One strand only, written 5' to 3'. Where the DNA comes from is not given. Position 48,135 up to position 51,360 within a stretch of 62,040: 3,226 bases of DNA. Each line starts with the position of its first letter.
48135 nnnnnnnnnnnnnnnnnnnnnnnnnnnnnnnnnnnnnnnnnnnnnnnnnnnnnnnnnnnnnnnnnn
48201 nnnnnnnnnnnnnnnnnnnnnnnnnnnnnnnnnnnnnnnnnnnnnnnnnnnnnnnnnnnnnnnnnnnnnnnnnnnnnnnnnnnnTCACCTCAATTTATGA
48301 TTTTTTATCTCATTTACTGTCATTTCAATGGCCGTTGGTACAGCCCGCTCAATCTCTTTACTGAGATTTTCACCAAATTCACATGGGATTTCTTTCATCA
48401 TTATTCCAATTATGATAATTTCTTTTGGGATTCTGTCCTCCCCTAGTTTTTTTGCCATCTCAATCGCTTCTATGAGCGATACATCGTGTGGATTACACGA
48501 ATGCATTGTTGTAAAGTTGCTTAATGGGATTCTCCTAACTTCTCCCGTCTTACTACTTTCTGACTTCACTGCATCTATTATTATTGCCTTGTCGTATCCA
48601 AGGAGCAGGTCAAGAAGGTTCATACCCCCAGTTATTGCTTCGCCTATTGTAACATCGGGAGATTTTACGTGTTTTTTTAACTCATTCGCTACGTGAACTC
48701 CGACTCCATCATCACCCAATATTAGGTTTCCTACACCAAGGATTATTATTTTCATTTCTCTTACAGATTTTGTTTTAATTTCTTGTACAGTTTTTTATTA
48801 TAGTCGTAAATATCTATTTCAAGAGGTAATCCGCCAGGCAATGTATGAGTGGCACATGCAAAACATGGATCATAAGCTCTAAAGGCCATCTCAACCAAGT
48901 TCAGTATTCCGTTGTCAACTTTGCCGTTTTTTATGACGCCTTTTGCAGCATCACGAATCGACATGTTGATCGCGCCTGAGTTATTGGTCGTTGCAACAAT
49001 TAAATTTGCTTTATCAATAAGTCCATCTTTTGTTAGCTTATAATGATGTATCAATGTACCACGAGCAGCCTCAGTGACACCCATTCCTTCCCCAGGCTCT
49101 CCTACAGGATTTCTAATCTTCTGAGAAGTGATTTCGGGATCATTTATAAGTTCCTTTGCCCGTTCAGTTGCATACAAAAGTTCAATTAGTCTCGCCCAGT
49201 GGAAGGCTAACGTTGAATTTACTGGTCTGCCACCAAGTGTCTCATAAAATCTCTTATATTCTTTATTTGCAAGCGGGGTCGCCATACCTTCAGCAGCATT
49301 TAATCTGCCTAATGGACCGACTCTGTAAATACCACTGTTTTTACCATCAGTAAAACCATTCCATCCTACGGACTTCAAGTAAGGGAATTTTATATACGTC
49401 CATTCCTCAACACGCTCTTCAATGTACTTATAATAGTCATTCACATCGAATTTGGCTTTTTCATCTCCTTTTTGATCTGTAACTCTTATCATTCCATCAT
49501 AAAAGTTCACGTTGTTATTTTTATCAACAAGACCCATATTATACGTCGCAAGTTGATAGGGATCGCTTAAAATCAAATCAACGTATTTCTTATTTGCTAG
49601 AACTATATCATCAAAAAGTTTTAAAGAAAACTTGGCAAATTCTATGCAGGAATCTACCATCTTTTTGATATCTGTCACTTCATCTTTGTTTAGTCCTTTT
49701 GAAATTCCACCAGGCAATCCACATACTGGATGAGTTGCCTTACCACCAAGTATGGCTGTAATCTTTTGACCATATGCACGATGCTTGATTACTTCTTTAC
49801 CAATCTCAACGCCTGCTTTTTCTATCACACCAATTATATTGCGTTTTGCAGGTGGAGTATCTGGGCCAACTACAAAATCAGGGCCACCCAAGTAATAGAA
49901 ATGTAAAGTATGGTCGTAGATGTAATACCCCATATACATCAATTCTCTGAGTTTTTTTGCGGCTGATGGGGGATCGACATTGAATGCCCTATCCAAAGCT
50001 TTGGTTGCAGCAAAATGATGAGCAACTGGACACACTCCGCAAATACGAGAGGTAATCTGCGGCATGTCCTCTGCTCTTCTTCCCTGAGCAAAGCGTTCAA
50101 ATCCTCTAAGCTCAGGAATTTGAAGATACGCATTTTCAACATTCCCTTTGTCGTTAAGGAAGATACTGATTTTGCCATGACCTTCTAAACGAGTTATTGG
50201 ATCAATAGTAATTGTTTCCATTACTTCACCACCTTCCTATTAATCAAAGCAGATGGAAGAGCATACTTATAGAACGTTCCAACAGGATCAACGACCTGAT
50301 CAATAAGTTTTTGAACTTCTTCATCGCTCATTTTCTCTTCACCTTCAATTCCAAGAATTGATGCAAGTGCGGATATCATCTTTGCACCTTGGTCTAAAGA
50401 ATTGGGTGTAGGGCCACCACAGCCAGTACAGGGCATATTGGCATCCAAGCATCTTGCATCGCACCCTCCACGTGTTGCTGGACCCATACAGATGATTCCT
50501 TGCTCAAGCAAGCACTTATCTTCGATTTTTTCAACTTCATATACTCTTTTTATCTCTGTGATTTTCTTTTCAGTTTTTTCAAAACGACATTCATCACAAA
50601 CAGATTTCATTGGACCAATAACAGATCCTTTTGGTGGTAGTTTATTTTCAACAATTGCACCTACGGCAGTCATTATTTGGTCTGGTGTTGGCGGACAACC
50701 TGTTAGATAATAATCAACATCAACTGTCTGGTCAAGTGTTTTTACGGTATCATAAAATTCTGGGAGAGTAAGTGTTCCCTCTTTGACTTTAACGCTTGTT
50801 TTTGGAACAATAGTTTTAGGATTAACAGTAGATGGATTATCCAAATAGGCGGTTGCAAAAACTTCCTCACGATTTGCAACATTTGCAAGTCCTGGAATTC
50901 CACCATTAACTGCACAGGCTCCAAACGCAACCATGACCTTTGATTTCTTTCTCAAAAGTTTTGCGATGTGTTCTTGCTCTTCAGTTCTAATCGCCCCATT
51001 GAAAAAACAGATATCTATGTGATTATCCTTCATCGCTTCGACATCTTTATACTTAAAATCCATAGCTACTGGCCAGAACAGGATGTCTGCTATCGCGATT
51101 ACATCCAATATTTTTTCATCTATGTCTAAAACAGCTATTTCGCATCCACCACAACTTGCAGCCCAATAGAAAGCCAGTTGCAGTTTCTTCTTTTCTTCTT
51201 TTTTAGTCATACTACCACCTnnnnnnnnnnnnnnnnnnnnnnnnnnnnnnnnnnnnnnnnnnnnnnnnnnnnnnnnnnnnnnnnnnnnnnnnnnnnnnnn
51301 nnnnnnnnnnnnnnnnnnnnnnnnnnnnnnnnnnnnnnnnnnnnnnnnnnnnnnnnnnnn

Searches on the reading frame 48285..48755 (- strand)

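Call 28: search_protein_families(library=pfam, proteins=[window:48285-48755:-], max_evalue=0.000001)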
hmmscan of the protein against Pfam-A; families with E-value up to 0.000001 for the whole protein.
window:48285-48755:- (156 aa): 1 family
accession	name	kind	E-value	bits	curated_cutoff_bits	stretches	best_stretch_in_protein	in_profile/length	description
PF01750.23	HycI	-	2.1e-19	70.1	23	1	20-148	1-129/130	Hydrogenase maturation protease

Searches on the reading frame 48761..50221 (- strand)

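Call 28: search_protein_families(library=pfam, proteins=[window:48761-50221:-], max_evalue=0.000001)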
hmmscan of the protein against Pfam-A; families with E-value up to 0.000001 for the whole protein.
window:48761-50221:- (486 aa): 1 family
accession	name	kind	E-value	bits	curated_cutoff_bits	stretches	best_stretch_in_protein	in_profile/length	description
PF00374.24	NiFeSe_Hases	-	9e-43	147.4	25.8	2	39-117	1-79/508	Nickel-dependent hydrogenase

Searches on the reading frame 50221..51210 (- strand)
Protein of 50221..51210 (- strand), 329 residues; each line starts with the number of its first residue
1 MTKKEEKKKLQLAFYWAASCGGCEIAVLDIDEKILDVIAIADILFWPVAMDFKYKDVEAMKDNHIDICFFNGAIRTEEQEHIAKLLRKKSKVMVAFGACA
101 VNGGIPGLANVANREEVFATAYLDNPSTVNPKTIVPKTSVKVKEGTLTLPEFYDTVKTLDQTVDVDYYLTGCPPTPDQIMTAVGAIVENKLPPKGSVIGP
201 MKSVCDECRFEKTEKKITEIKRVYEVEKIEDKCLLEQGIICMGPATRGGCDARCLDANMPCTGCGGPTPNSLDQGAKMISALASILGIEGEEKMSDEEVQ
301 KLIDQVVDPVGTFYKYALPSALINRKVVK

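Call 28: search_protein_families(library=pfam, proteins=[window:50221-51210:-], max_evalue=0.000001)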
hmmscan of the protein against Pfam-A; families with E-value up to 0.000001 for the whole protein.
window:50221-51210:- (329 aa): 1 family
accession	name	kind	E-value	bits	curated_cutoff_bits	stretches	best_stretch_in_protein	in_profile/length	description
PF01058.29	Oxidored_q6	-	2e-27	95.9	27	1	20-184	1-126/128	NADH ubiquinone oxidoreductase, 20 Kd subunit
